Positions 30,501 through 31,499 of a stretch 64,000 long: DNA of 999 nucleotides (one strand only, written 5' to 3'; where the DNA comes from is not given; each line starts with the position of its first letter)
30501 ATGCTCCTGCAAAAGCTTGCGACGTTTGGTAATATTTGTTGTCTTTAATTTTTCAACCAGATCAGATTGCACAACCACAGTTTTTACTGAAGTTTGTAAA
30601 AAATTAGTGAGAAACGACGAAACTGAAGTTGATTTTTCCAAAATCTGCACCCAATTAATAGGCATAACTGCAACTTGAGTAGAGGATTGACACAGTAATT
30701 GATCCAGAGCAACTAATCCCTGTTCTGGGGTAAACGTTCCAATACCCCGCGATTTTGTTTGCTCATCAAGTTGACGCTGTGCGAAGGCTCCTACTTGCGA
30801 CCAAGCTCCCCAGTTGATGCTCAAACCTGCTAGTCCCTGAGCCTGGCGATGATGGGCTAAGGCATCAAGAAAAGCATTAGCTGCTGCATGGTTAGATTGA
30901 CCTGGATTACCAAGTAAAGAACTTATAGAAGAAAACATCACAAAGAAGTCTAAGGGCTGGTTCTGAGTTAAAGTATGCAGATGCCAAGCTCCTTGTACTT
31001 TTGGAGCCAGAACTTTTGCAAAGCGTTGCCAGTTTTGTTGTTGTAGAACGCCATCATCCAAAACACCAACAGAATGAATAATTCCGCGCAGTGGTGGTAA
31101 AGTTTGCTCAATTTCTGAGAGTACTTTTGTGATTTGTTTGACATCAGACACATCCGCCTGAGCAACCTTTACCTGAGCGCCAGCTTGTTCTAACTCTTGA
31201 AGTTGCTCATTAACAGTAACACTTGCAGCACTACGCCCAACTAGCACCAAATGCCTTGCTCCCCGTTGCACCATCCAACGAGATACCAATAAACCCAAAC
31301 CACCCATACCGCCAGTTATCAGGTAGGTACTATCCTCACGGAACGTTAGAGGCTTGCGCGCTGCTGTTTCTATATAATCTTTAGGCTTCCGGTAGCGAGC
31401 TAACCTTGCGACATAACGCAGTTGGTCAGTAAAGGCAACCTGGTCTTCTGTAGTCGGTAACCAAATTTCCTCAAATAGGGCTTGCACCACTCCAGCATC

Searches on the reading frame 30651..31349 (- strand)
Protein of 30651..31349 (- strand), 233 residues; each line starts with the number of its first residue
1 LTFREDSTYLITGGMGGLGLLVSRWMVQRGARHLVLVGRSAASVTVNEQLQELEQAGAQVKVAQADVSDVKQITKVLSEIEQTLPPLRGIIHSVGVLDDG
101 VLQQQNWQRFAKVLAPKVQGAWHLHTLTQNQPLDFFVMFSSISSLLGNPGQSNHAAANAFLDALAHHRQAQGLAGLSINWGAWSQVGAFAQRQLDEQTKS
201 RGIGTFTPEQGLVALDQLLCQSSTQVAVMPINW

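Call 7: search_solved_structures(query=window:30651-31349:-, show_alignments=4)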
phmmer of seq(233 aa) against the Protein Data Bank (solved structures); distinct sequences matched with E-value up to 0.001: 178 (the best 60 are shown).
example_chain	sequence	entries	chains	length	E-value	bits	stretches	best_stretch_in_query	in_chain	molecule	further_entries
7s6b_C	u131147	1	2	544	5e-44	154.1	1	4-233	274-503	Polyketide synthase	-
7s6c_A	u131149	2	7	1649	1.8e-43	152.3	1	4-233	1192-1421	6-deoxyerythronolide-B synthase EryA2, modules 3 and 4, Lsd14 Polyketide synthase fusion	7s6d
3mjv_A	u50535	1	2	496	1.2e-42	149.6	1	8-233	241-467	AmphB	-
3mjc_A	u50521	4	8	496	3.5e-42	148.1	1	8-233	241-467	AmphB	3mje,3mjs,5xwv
4dif_A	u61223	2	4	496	5.3e-42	147.5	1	8-233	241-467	AmphB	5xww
3mjt_A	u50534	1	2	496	1.5e-41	146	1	8-233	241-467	AmphB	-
9d2y_A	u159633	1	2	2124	4.9e-41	144.4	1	3-221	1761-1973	Multifunctional mycocerosic acid synthase membrane-associated MAS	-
9d2z_A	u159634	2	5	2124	4.9e-41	144.4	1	3-221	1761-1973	Mycocerosic acid synthase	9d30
5d2e_A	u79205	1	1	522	3.6e-40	141.5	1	4-229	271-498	MlnE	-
4j1q_A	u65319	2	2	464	3.7e-40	141.5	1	3-229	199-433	Polyketide synthase PksJ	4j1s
9pat_A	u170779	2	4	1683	6.4e-40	140.7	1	6-227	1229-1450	6-deoxyerythronolide-B synthase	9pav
9pat_C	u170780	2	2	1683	6.4e-40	140.7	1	6-227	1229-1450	6-deoxyerythronolide-B synthase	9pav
3slk_A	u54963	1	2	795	7e-40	140.6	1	7-226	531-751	Polyketide synthase extender module 2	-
9pc6_A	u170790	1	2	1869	7.5e-40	140.5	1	6-227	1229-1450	6-deoxyerythronolide-B synthase,RifR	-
8g7w_A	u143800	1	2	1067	1e-39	140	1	7-218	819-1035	Type I PKS module 4, module 5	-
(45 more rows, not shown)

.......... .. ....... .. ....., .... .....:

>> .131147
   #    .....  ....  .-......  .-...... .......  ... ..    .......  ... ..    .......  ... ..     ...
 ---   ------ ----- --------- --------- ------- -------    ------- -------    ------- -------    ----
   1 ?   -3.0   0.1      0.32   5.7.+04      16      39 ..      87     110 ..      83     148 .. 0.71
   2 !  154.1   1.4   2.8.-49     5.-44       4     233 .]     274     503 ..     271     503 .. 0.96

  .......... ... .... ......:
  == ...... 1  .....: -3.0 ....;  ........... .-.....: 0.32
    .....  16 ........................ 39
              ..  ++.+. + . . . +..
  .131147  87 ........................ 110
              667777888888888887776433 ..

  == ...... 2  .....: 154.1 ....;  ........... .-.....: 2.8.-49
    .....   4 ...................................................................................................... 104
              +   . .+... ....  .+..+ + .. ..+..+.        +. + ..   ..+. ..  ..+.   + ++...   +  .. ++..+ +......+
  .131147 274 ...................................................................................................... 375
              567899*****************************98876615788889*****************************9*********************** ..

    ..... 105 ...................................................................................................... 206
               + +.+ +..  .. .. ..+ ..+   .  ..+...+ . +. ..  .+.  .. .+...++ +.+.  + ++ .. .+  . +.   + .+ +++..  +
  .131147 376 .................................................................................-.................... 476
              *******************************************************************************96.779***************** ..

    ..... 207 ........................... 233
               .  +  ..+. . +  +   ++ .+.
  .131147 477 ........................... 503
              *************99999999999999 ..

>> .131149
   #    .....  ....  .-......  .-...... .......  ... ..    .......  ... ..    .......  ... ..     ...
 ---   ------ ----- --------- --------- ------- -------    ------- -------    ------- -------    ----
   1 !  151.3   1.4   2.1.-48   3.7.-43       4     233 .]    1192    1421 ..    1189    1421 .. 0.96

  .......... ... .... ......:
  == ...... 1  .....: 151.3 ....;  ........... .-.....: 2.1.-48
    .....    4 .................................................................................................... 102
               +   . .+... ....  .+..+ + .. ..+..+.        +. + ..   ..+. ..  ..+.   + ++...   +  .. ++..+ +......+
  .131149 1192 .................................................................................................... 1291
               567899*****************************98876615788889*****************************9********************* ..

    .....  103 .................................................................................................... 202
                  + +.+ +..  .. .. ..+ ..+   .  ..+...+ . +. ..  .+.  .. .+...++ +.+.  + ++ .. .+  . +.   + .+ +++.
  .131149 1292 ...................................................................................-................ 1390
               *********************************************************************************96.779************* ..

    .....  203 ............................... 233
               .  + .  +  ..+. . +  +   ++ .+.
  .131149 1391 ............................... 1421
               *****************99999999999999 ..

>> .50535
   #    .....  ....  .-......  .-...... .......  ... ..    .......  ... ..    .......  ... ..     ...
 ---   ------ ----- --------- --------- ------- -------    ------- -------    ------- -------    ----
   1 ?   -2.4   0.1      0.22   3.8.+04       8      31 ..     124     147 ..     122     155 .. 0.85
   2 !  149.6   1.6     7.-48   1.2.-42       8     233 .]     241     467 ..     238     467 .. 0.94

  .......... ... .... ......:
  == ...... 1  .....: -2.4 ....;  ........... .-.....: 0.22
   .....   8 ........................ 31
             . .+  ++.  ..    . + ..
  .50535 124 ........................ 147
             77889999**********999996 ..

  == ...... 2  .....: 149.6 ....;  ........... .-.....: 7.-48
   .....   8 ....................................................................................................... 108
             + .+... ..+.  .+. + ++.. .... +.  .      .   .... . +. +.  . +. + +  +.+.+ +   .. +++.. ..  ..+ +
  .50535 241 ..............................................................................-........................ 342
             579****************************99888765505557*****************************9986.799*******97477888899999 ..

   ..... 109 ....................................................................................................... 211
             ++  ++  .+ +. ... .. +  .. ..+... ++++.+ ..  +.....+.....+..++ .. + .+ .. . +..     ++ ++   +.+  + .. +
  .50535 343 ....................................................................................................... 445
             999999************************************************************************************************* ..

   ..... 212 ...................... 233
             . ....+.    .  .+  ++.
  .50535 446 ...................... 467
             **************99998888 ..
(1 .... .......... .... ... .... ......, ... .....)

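Call 37: search_dna_similar(query=window:30789-31349:-, collection=plasmids, mode=protein, max_rows=60, rows=spread)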
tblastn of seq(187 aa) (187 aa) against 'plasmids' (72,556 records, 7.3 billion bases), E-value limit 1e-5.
In 2 record(s) the limit of 40 matching pieces per record was reached: places in those records are undercounted.
Records with a match: 685; places in all: 2579; records where one place covers at least 80% of the query: 575.
Best place of each record, by identity: 60-80% 6; <60% 679.
By first word of the organism name: Streptomyces 170; Salmonella 165; Bacillus 56; Burkholderia 53; Klebsiella 30; Ralstonia 24; Rhizobium 14; Pseudomonas 10; Sinorhizobium 10; Vibrio 9; and 68 more.
By predicted mobility (MOB-suite, as given by PLSDB): non-mobilizable 371; conjugative 221; mobilizable 93.
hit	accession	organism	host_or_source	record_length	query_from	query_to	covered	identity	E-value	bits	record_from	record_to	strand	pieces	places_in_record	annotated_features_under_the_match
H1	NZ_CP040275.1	Nostoc sp. C052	Blasia pusilla,pure culture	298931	6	187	97%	67.6%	2e-55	195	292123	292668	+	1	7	type I polyketide synthase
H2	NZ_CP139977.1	Janthinobacterium lividum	-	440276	1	187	100%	52.4%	3e-45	166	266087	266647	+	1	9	SDR family NAD(P)-dependent oxidoreductase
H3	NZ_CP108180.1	Streptomyces canus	-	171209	6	187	97%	49.2%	3e-28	117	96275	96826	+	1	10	type I polyketide synthase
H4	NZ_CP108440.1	Streptomyces sp. NBC_01278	-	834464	3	184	97%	48.9%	7e-25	107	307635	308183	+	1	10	type I polyketide synthase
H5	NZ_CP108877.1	Streptomyces sp. NBC_00825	-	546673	3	183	97%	48.6%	4e-27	114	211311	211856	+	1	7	SDR family NAD(P)-dependent oxidoreductase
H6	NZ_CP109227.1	Streptomyces albidoflavus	-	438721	6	187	97%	48.1%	8e-26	110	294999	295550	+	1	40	SDR family NAD(P)-dependent oxidoreductase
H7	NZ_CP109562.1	Streptomyces sp. NBC_01383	-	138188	4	187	98%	46.8%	7e-25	107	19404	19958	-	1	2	type I polyketide synthase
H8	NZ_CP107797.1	Streptomyces sp. NBC_00557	-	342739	3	185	98%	46.5%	3e-25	108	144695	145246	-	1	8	type I polyketide synthase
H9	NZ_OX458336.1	Pseudomonas syringae group genomosp. 3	Solanum lycopersicum,tomato bacterial ...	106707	2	186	99%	45.5%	3e-22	100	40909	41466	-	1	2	type I polyketide synthase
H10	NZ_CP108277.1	Streptomyces atratus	-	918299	6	187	97%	46.2%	6e-26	110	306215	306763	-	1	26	type I polyketide synthase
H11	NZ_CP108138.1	Streptomyces sp. NBC_00184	-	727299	2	183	97%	45.7%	1e-24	107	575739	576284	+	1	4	SDR family NAD(P)-dependent oxidoreductase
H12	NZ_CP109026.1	Streptomyces sp. NBC_00664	-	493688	3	185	98%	44.9%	8e-24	104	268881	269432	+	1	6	SDR family NAD(P)-dependent oxidoreductase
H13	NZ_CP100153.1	Burkholderia glumae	cell culture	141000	8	187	96%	45.6%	4e-29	119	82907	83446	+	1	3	type I polyketide synthase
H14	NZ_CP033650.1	Burkholderia glumae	bacterial cell,broken rice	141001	8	187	96%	45.6%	4e-29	119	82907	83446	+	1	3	type I polyketide synthase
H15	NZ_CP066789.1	Burkholderia glumae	-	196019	8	187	96%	45.6%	4e-29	119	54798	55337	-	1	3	type I polyketide synthase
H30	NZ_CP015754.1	Klebsiella pneumoniae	Homo sapiens,mixed culture,fecal sample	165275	3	187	99%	34.2%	7e-10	64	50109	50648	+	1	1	irp1: yersiniabactin polyketide synthase HMWP1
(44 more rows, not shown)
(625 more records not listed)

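Call 38: get_annotated_region(hit=H30, flank=300)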
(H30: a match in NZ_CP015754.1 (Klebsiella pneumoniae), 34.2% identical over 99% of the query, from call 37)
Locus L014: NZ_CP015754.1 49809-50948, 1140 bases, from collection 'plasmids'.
description: Klebsiella pneumoniae strain W14 plasmid unnamed1, complete sequence
organism: Klebsiella pneumoniae (NCBI taxid 573)
taxonomy: Bacteria; Pseudomonadota; Gammaproteobacteria; Enterobacterales; Enterobacteriaceae; Klebsiella; Klebsiella pneumoniae
host: -; source: Homo sapiens,mixed culture,fecal sample; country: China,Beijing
typing (MOB-suite, as given by PLSDB): conjugative; replicon IncFIA,IncFIB,IncFII; relaxase MOBF,MOBF; mating-pair formation MPF_F
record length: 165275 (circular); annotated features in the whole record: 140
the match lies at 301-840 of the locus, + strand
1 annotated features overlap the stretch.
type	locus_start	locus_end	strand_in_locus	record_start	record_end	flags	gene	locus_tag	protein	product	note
CDS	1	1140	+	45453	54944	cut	irp1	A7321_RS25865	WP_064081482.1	yersiniabactin polyketide synthase HMWP1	-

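Call 53: search_protein_representatives(protein=window:30768-31349:-)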
Query: 194 residues. Proteins with E-value up to 0.001 (for the whole library): 51957; up to 1e-10: 39871; up to 1e-30: 16853. The best 150 are listed.
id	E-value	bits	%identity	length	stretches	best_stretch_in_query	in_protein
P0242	7.2e-181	612.8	47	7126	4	5-188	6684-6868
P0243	1.3e-178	605.4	56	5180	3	5-191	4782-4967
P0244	1.0e-173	589.5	48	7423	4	2-185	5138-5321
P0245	4.4e-170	577.6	47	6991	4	5-187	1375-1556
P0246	1.2e-168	572.9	48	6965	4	7-188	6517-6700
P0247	2.4e-168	572.0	46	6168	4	3-189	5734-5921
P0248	1.8e-165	562.6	46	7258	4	6-192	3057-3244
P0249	2.7e-165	562.0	46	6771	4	6-184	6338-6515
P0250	2.8e-163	555.5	46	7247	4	5-187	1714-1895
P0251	6.7e-163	554.2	45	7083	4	5-187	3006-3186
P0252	5.4e-160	544.8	44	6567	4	6-190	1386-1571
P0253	1.4e-159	543.4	47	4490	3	2-191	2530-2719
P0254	9.4e-159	540.7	45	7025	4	3-189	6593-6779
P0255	3.9e-157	535.5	44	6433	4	7-186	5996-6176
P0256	4.1e-157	535.4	40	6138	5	7-189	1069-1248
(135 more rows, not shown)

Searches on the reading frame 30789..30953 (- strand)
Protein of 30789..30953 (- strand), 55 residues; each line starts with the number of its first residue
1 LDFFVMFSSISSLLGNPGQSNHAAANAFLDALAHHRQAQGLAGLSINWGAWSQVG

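Call 24: search_solved_structures(query=window:30789-30953:-, show_alignments=5, max_evalue=0.001)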
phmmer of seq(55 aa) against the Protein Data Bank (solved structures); distinct sequences matched with E-value up to 0.001: 46.
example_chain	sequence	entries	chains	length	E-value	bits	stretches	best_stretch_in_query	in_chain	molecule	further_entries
3mjv_A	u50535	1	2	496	7.5e-14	54.3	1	1-55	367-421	AmphB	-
3mjc_A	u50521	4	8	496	2.1e-13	53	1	1-55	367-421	AmphB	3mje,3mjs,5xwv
3slk_A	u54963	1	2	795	2.1e-13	53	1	4-54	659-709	Polyketide synthase extender module 2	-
8g7w_A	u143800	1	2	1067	2.4e-13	52.8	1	2-53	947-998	Type I PKS module 4, module 5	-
4dif_A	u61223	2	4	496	3.6e-13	52.2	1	1-55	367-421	AmphB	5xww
5bp4_A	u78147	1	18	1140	4.1e-13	52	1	1-55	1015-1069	Mycocerosic acid synthase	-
9d2y_A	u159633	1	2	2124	4.5e-13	51.9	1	1-55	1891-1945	Multifunctional mycocerosic acid synthase membrane-associated MAS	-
9d2z_A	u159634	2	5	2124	4.5e-13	51.9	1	1-55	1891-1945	Mycocerosic acid synthase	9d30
7cpx_A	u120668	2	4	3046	9.5e-13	50.9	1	1-53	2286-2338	Lovastatin nonaketide synthase, polyketide synthase component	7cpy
3mjt_A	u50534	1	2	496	1.4e-12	50.4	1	1-55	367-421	AmphB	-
9pat_A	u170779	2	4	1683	3.5e-12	49.1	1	3-54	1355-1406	6-deoxyerythronolide-B synthase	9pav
9pat_C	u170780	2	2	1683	3.5e-12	49.1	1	3-54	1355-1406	6-deoxyerythronolide-B synthase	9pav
2z5l_A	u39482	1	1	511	6.3e-12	48.3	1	1-52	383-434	Tylactone synthase starter module and modules 1 & 2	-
4imp_A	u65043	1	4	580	2.9e-11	46.3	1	1-53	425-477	Polyketide synthase extender modules 3-4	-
4hxy_A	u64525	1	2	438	3e-11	46.3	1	1-53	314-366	Plm1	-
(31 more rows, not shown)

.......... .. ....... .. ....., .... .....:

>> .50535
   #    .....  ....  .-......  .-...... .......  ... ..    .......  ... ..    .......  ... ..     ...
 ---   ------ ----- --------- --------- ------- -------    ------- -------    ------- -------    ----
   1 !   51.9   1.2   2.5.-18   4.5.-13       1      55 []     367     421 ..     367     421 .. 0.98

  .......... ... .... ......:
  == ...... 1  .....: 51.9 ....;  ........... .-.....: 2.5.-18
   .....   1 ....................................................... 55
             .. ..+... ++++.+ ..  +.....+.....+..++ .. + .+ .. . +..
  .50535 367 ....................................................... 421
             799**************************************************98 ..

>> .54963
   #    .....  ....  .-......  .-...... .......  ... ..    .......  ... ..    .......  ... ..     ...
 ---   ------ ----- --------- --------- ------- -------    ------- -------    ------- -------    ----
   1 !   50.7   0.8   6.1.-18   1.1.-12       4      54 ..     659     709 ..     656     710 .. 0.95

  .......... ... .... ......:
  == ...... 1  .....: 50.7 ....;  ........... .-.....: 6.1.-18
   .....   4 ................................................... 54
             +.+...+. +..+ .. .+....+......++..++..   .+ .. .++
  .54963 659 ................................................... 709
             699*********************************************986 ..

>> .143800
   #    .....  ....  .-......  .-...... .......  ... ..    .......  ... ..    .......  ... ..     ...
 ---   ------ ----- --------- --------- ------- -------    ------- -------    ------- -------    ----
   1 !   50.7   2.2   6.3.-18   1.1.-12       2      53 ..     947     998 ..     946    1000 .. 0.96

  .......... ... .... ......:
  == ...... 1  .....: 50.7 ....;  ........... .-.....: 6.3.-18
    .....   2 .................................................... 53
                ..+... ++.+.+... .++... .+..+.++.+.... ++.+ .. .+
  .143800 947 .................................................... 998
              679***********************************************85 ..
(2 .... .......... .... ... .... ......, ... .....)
